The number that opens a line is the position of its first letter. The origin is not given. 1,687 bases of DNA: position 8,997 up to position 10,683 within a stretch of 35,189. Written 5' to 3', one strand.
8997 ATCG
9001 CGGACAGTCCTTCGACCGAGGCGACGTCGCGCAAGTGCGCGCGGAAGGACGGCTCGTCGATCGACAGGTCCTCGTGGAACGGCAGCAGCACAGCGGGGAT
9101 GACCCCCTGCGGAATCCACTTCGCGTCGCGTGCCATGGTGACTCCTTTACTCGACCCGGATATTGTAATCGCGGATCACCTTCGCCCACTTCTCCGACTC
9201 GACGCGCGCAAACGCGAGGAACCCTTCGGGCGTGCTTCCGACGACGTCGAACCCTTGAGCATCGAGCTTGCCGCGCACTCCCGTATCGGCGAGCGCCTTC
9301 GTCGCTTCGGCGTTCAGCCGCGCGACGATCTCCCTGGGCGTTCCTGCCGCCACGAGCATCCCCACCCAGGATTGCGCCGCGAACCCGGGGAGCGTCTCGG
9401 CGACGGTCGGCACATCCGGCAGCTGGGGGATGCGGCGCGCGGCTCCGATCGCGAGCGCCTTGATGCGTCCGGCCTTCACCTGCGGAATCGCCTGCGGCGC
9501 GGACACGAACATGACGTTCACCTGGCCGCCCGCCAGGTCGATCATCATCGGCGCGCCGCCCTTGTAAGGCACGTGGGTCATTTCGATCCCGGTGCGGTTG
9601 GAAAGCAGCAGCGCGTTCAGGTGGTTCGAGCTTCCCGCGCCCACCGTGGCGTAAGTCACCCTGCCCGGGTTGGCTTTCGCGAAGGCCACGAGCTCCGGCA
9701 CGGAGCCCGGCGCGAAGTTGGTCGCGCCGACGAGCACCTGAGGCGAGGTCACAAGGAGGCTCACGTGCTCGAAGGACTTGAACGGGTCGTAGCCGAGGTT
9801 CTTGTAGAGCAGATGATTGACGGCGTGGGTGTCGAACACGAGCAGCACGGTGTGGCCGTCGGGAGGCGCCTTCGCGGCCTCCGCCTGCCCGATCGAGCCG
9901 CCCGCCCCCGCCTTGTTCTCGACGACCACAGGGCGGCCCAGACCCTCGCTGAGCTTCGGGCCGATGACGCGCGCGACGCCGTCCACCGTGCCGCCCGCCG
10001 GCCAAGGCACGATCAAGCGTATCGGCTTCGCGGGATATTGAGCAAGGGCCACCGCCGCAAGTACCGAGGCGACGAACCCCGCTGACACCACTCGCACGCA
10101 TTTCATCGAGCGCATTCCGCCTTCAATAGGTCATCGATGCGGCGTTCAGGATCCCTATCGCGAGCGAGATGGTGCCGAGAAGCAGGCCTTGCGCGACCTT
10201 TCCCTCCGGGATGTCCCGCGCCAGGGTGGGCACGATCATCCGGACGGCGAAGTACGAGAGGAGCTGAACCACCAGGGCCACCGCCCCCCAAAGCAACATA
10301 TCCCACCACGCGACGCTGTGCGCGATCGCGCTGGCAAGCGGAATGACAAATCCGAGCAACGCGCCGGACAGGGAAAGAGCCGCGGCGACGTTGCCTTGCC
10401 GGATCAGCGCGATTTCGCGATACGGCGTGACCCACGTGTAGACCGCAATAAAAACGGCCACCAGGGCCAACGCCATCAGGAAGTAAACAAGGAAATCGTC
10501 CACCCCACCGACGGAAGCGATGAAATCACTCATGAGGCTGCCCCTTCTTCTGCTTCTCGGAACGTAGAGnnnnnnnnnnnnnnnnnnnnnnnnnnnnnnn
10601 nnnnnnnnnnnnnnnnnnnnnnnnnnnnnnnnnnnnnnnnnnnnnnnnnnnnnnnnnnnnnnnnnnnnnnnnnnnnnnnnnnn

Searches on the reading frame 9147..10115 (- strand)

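Call 51: search_protein_families(library=pfam, proteins=[window:9147-10115:-], max_evalue=0.0001)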
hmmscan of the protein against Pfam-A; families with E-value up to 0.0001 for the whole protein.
window:9147-10115:- (322 aa): 1 family
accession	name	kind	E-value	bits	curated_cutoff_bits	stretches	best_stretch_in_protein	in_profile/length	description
PF03401.19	TctC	-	7.2e-70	236.1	27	1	47-318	1-273/274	Tripartite tricarboxylate transporter family receptor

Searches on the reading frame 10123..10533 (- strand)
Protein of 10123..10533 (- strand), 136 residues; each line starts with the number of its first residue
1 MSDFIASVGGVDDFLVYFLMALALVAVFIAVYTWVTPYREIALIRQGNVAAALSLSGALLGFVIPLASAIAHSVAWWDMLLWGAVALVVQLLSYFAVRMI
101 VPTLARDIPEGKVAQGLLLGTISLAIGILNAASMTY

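Call 51: search_protein_families(library=pfam, proteins=[window:10123-10533:-], max_evalue=0.0001)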
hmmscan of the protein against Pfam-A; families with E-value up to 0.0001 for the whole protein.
window:10123-10533:- (136 aa): 1 family
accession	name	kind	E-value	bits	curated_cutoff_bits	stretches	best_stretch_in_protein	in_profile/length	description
PF03994.20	DUF350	-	1.3e-38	132.5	26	1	10-134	5-133/133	Domain of Unknown Function (DUF350)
